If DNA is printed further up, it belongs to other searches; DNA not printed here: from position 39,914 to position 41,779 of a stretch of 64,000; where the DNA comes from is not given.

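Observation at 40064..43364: Minimal Nqr/Rnf-like flavin electron-export operon: two FMN-binding lipoproteins, ApbE, and an RnfD-like::FNR fusion reductase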

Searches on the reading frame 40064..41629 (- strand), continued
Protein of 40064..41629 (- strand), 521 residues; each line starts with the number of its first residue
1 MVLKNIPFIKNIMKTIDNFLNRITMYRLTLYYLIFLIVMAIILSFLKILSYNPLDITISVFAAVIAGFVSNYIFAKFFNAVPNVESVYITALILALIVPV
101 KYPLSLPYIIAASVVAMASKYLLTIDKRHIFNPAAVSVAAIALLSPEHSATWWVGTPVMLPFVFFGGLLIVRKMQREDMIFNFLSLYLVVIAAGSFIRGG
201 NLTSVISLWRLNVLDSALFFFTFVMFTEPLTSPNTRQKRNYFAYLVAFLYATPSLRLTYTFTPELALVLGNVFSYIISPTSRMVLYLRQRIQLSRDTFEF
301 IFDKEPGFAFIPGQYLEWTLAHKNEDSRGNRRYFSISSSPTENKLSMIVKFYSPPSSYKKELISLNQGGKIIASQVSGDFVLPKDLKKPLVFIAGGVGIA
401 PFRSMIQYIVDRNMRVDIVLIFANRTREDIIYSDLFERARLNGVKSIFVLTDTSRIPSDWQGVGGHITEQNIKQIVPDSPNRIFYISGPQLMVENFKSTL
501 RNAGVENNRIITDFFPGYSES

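Call 28: find_encoding_contigs(protein=P0070, flank=6000, max_places=2)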
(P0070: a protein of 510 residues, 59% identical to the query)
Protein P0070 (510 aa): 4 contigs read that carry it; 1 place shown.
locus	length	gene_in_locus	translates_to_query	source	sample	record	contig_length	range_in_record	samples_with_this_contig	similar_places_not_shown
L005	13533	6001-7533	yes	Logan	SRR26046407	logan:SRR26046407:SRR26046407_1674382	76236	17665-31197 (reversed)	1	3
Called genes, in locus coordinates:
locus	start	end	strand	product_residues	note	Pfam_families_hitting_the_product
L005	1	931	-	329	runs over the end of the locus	PF02779:Transket_pyr, PF02780:Transketolase_C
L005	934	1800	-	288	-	PF13292:DXP_synthase_N (weak), PF00456:Transketolase_N, PF00676:E1_dh (weak)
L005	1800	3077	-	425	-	PF13660:DUF4147, PF05161:MOFRL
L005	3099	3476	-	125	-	-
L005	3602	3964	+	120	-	-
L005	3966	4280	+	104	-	-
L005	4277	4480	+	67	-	-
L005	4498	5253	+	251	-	PF12705:PDDEXK_1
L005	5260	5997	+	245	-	PF02424:ApbE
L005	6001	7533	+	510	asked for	PF03116:NQR2_RnfD_RnfE (weak), PF00175:NAD_binding_1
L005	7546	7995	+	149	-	-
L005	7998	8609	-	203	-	-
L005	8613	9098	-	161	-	-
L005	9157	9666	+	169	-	PF04542:Sigma70_r2, PF08281:Sigma70_r4_2, PF04545:Sigma70_r4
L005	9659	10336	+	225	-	-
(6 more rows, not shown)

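Call 29: find_encoding_contigs(protein=P0111, flank=6000, max_places=2)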
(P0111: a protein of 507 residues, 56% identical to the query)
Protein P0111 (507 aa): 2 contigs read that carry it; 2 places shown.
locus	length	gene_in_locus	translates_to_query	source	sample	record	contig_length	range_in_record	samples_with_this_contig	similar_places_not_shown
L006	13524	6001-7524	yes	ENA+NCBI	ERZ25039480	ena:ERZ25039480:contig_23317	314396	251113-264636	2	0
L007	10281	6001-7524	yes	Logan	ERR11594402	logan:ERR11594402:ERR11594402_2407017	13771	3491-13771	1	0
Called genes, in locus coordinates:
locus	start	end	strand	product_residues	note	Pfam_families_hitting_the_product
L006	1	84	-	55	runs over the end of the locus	-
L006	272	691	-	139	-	PF02082:Rrf2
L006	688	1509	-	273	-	PF03239:FTR1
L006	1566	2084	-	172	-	PF16327:CcmF_C (faint), PF03073:TspO_MBR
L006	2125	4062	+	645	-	-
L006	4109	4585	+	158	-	PF00583:Acetyltransf_1, PF13673:Acetyltransf_10, PF13508:Acetyltransf_7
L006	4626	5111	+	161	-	PF04205:FMN_bind (weak)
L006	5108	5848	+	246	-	PF02424:ApbE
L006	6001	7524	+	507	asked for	PF03116:NQR2_RnfD_RnfE (weak), PF00175:NAD_binding_1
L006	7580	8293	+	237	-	PF00561:Abhydrolase_1 (faint), PF10142:PhoPQ_related (weak), PF12146:Hydrolase_4 (weak)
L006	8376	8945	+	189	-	PF26788:DUF8260 (faint), PF28086:HVO_2142 (faint), PF01396:Zn_ribbon_Top1 (faint), PF13240:Zn_Ribbon_1 (faint)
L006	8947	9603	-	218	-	PF01863:YgjP-like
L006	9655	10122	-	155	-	-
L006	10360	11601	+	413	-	-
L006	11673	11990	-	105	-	-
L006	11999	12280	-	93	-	-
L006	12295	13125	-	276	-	PF03400:DDE_Tnp_IS1 (weak)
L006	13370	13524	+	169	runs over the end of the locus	-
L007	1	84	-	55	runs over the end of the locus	-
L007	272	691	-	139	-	PF02082:Rrf2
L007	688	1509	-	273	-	PF03239:FTR1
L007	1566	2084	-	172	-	PF16327:CcmF_C (faint), PF03073:TspO_MBR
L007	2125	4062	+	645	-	-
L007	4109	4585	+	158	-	PF00583:Acetyltransf_1, PF13673:Acetyltransf_10, PF13508:Acetyltransf_7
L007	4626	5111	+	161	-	PF04205:FMN_bind (weak)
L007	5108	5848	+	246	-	PF02424:ApbE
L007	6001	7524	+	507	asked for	PF03116:NQR2_RnfD_RnfE (weak), PF00175:NAD_binding_1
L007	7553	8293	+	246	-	PF10142:PhoPQ_related (weak), PF12146:Hydrolase_4 (weak)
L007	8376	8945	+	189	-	PF26788:DUF8260 (faint), PF28086:HVO_2142 (faint), PF01396:Zn_ribbon_Top1 (faint), PF13240:Zn_Ribbon_1 (faint)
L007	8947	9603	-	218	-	PF01863:YgjP-like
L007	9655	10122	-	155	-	-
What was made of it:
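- One homologous locus (L006/L007) has an FTR1 iron permease and an Rrf2 regulator about 3 kb upstream (call 29).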

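Call 34: find_related_loci(query=A1, collection=genome_contigs, flank=6000)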
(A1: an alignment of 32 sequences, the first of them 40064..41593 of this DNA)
Query A1 (509 aa) in genome_contigs; peptide patterns used: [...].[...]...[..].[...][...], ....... (x = any residue, [..] = any of these).
599 stretches matched a pattern (row limit reached: there are more); 577 encode a relative of the query (tblastn E <= 1e-3); the best 80 are kept; 80 distinct loci.
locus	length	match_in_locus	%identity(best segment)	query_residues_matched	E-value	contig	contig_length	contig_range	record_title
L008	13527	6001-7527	66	1-508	0e+0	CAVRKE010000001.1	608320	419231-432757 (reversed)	MAG: Candidatus Levybacteria bacterium isolate MFD01476.bin.1.95 genome assembly, contig: contig_20563, whole genome sho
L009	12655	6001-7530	62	1-509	0e+0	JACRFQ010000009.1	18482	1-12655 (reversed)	MAG: Candidatus Levyibacteriota bacterium isolate NC_groundwater_1729_Pr3_B-0.1um_34_132 SR-2_scaffold_141_225008, whole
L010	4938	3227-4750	55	2-509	0e+0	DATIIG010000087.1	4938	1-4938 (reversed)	MAG TPA_asm: Candidatus Saccharimonadales bacterium isolate SMAG_U15658 k141_711193, whole genome shotgun sequence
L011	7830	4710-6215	55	4-508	0e+0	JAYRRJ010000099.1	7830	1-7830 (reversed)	MAG: Candidatus Levyibacteriota bacterium isolate XM1_ASGE3bin.27 k141_623391, whole genome shotgun sequence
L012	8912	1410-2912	50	4-509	3e-162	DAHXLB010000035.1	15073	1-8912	MAG TPA_asm: bacterium isolate clean1586 k141_1438184, whole genome shotgun sequence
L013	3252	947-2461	47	1-507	9e-166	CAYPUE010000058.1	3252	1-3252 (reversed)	MAG TPA_asm: uncultured Gammaproteobacteria bacterium isolate SRP269290_co2_354 genome assembly, contig: NODE_49475_leng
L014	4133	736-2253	48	4-507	1e-162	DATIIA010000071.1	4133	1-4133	MAG TPA_asm: Candidatus Andersenbacteria bacterium isolate SMAG_U15652 k141_61966, whole genome shotgun sequence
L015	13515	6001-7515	48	1-506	7e-157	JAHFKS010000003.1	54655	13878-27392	MAG: Candidatus Microgenomates bacterium isolate nzgw415 NODE_466_length_54656_cov_3.909691, whole genome shotgun sequen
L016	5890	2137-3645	48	1-505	3e-155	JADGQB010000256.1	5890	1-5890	MAG: Anaerolineales bacterium isolate Chersky.20_11 contig-100_3044, whole genome shotgun sequence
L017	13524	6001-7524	47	1-507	5e-153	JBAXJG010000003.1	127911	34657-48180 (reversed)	MAG: Candidatus Uhrbacteria bacterium isolate ELA369 MAG369_3, whole genome shotgun sequence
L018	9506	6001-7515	48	4-507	2e-153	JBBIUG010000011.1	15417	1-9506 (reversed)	MAG: Candidatus Nomurabacteria bacterium isolate STF170223_bin_48 NODE_883_length_15417_cov_4.468038, whole genome shotg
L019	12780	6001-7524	48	1-507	9e-153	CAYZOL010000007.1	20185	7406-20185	MAG TPA_asm: uncultured Candidatus Saccharibacteria bacterium isolate SRP342105_co1_326 genome assembly, contig: NODE_35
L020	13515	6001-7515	48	4-507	1e-151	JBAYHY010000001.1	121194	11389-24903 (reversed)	MAG: Candidatus Paceibacterota bacterium isolate SO_2016_GW1_160 scaffold00339_OW334_2016, whole genome shotgun sequence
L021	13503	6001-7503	49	4-506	3e-151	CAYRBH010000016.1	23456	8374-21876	MAG TPA_asm: uncultured Gammaproteobacteria bacterium isolate binchicken_co185_198 genome assembly, contig: NODE_2822_le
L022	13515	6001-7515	48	1-507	7e-151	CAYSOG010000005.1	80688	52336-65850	MAG TPA_asm: uncultured Gammaproteobacteria bacterium isolate SRP200132_co1_489 genome assembly, contig: NODE_378_length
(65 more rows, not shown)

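Call 36: predict_structure(alignment_id=A3)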
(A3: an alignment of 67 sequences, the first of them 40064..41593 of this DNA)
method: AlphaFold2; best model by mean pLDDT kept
length: 509 residues; sequences in the alignment: 67
mean_pLDDT: 93.6   pTM: 0.89
mean pLDDT of the five models: 93.6, 93.4, 93.2, 93.0, 91.9
residues with pLDDT >= 90: 422; 70-90: 81; 50-70: 3; < 50: 3
segments of 3 or more residues with pLDDT < 50: 507-509
pLDDT, mean of each block of 10 residues (from residue 1): 84 92 98 97 98 98 90 92 93 94 96 87 95 86 96 96 94 98 95 95 95 92 93 98 90 97 88 96 97 93 93 84 96 95 91 96 92 96 97 99 98 96 98 97 95 94 96 94 95 96 59
secondary structure, 60 per line:
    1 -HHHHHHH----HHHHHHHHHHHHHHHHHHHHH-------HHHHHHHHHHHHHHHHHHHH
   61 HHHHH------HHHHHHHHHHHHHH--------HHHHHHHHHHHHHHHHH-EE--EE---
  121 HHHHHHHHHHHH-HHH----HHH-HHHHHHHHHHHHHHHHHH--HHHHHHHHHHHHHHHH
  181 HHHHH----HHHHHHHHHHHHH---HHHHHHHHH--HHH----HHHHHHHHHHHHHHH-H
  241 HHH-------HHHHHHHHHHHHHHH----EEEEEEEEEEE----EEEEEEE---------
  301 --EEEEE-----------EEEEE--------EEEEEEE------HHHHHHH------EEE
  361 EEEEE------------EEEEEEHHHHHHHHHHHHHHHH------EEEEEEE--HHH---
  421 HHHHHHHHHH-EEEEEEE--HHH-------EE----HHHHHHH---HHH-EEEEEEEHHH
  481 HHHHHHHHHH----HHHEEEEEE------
elements in order: H2-8 H13-33 H41-65 H72-85 H94-110 H121-132 H145-162 H165-185 H190-202 H206-214 H224-238 H240-243 H251-265 E270-280 E285-291 E303-307 E319-323 E332-338 H345-351 E358-365 E378-383 H384-399 E406-412 H421-430 E432-438 H457-463 E471-477 H478-490 E498-503
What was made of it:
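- The full-length AF2 model is confident: pLDDT 93.6, pTM 0.89 (call 36).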

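Call 40: fold_search(model_id=the predicted structure, library=pdb)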
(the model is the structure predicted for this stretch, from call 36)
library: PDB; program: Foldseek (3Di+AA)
matches with E <= 10: 979; with E <= 0.001: 322
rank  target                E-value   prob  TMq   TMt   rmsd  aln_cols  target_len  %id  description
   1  6o0a                  1.2e-18  1.00  0.43  0.55  12.7       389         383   17  Crystal structure of flavohemoglobin from Malassezia yamatoensis with bound FAD and heme determined by iron SAD phasing (released 2019-03-06)
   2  5ogx                  9.1e-18  1.00  0.42  0.63   2.4       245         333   23  Crystal structure of Amycolatopsis cytochrome P450 reductase GcoB. (released 2018-07-04)
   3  1gvh                  9.9e-17  1.00  0.44  0.56   6.5       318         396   16  The X-ray structure of ferric Escherichia coli flavohemoglobin reveals an unespected geometry of the distal heme pocket (released 2002-08-06)
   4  2r6h_D                1.4e-16  1.00  0.42  0.72   4.5       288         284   20  Crystal structure of the domain comprising the NAD binding and the FAD binding regions of the NADH:ubiquinone oxidored (released 2007-09-11)
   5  2r6h_C                2.1e-16  1.00  0.40  0.68   5.3       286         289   20  Crystal structure of the domain comprising the NAD binding and the FAD binding regions of the NADH:ubiquinone oxidored (released 2007-09-11)
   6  7qu3                  2.6e-16  1.00  0.41  0.72   4.9       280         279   20  X-ray structure of FAD domain of NqrF of Pseudomonas aeruginosa (released 2022-02-09)
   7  1krh_A                2.6e-16  1.00  0.41  0.61   3.5       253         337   22  X-ray Structure of Benzoate Dioxygenase Reductase (released 2002-05-15)
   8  7qu5                  3.3e-16  1.00  0.42  0.73   5.0       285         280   20  X-ray structure of FAD domain of NqrF of Pseudomonas aeruginosa (released 2022-02-09)
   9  7qty                  3.3e-16  1.00  0.41  0.72   4.7       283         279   20  X-ray structure of FAD domain of NqrF of Klebsiella pneumoniae (released 2022-02-09)
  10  4eh1_A                4.5e-16  1.00  0.41  0.84   2.7       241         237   18  Crystal Structure of the Flavohem-like-FAD/NAD Binding Domain of Nitric Oxide Dioxygenase from Vibrio cholerae O1 biov (released 2012-04-25)
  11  2r6h_A                4.8e-16  1.00  0.41  0.71   4.3       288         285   20  Crystal structure of the domain comprising the NAD binding and the FAD binding regions of the NADH:ubiquinone oxidored (released 2007-09-11)
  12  8qt6                  4.8e-16  1.00  0.38  0.47  16.1       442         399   16  Cryo-EM structure of Streptococcus pneumoniae NADPH oxidase (released 2024-07-24)
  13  8ad4_A                5.6e-16  1.00  0.40  0.71   4.2       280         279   20  X-ray structure of NqrF(129-408)of Vibrio cholerae in complex with NADH (released 2023-07-12)
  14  4g1v                  6.6e-16  1.00  0.43  0.55  12.3       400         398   16  X-ray structure of yeast flavohemoglobin (released 2012-11-14)
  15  2eix_A                7.3e-16  1.00  0.40  0.80   3.3       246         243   23  The Structure of Physarum polycephalum cytochrome b5 reductase (released 2007-04-17)
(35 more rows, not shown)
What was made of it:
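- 40064..40789 (-): FNR-type FAD/NAD(P)H-binding module (aa 269-509). It carries R-x-F-S (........, aa 319-326), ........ (aa 383-390) and a C-terminal aromatic DFFPGY. It has no ferredoxin [2Fe-2S] domain. Foldseek hits to FNR-family reductases including NqrF (call 40).
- Closest known: NOX / ferric-reductase. Same: The FNR module matches SpNOX by Foldseek (call 40).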
